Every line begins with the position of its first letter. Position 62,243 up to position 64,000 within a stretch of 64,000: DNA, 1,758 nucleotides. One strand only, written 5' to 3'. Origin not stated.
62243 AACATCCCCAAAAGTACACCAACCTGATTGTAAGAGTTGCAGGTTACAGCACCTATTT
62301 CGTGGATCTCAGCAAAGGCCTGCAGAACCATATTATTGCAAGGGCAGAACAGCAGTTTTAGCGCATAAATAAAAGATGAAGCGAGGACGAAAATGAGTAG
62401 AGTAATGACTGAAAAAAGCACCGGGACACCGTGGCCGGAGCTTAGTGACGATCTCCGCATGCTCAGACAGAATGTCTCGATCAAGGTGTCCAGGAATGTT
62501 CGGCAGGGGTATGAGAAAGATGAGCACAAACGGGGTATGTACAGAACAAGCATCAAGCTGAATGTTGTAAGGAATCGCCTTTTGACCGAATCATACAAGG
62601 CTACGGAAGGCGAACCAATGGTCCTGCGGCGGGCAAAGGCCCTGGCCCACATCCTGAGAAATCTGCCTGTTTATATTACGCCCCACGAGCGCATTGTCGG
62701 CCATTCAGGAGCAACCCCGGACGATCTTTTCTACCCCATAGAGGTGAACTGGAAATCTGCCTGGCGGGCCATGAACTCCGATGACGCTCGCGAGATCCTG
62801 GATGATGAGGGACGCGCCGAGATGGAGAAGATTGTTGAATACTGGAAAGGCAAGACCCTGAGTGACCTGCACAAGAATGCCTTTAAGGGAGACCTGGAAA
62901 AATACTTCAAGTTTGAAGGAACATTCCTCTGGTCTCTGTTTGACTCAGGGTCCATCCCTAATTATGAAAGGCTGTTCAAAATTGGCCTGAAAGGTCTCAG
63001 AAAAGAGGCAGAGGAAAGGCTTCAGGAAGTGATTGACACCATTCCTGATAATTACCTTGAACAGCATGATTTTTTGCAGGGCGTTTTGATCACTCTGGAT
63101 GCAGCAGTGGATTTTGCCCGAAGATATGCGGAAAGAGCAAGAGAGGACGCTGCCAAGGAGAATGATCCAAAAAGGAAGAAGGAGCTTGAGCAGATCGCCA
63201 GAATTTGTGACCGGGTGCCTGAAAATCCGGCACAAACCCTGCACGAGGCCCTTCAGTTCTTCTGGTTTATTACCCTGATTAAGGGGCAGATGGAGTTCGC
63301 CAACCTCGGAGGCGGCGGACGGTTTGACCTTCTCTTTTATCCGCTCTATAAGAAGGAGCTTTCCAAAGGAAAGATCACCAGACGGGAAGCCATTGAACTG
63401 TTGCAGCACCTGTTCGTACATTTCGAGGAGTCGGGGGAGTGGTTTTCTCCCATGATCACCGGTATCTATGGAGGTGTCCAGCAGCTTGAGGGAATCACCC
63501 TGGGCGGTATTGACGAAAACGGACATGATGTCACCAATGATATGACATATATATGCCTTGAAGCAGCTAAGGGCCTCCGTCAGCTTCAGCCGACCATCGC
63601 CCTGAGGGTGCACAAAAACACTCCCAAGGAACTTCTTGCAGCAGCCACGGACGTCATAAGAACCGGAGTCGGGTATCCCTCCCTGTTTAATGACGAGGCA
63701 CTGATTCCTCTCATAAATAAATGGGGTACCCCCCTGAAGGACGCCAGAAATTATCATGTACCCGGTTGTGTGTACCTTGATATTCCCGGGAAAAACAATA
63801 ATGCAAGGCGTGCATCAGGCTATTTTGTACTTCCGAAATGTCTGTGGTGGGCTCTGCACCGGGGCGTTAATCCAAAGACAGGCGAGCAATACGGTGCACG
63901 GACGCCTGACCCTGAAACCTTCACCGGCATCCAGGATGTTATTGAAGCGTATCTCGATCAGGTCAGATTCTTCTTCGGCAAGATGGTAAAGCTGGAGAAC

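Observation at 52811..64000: Regulator-linked tandem array of at least four glycyl radical enzyme paralogs with a single activase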

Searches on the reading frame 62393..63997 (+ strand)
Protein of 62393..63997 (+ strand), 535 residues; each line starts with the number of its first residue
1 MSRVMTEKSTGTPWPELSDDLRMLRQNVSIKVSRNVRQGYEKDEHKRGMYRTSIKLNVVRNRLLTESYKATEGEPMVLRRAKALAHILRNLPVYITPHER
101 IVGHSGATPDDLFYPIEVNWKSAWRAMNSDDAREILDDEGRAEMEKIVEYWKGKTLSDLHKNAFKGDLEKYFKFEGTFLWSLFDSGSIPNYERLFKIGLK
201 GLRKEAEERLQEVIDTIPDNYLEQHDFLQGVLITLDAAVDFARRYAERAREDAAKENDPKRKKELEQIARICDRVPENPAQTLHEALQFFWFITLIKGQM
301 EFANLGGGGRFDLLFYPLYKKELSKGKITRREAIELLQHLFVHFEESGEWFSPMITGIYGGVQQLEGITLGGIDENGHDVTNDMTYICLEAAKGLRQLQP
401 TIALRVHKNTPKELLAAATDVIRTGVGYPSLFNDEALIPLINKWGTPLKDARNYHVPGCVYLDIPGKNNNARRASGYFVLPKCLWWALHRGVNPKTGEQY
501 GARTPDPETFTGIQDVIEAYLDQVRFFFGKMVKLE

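Call 8: search_protein_families(library=pfam, proteins=[window:62393-63997:+])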
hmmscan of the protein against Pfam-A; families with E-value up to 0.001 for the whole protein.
window:62393-63997:+ (535 aa): 1 family
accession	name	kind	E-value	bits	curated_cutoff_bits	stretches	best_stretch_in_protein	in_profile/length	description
PF02901.20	PFL-like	-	5.4e-121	405.7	24.3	1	50-533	22-502/647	Pyruvate formate lyase-like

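Call 9: search_protein_families(library=ncbifam, proteins=[window:62393-63997:+])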
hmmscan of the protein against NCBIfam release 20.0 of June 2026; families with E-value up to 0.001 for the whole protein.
window:62393-63997:+ (535 aa): 8 families
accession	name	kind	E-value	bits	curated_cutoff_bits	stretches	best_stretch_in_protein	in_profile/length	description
NF048011.1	SfplDhtHpsGDes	equivalog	4.1e-91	306.5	1000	1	50-529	34-530/821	(2S)-3-sulfopropanediol dehydratase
TIGR01774.1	PFL2-3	subfamily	1.4e-90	304.7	678.2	1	44-534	8-500/786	formate C-acetyltransferase/glycerol dehydratase family glycyl radical enzyme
NF048009.1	SfplDhtHpfGKleb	equivalog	2.7e-80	270.5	1000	1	51-532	37-534/824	(2S)-3-sulfopropanediol dehydratase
NF043068.1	glycl_HYPD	equivalog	2.2e-73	247.6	1100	1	51-528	13-496/784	trans-4-hydroxy-L-proline dehydratase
TIGR04394.1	choline_CutC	equivalog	1e-67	229.4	1050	1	51-526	14-498/789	choline trimethylamine-lyase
NF033718.1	indole_decarb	equivalog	1.6e-59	201.9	1100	1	138-506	159-537/868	indoleacetate decarboxylase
NF007437.0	PRK09983.1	equivalog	1.3e-58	198.8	1109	1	46-469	9-429/765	formate C-acetyltransferase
NF033715.1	glycyl_HPDL_Lrg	equivalog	2.4e-36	124.9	1150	1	144-461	177-509/901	4-hydroxyphenylacetate decarboxylase large subunit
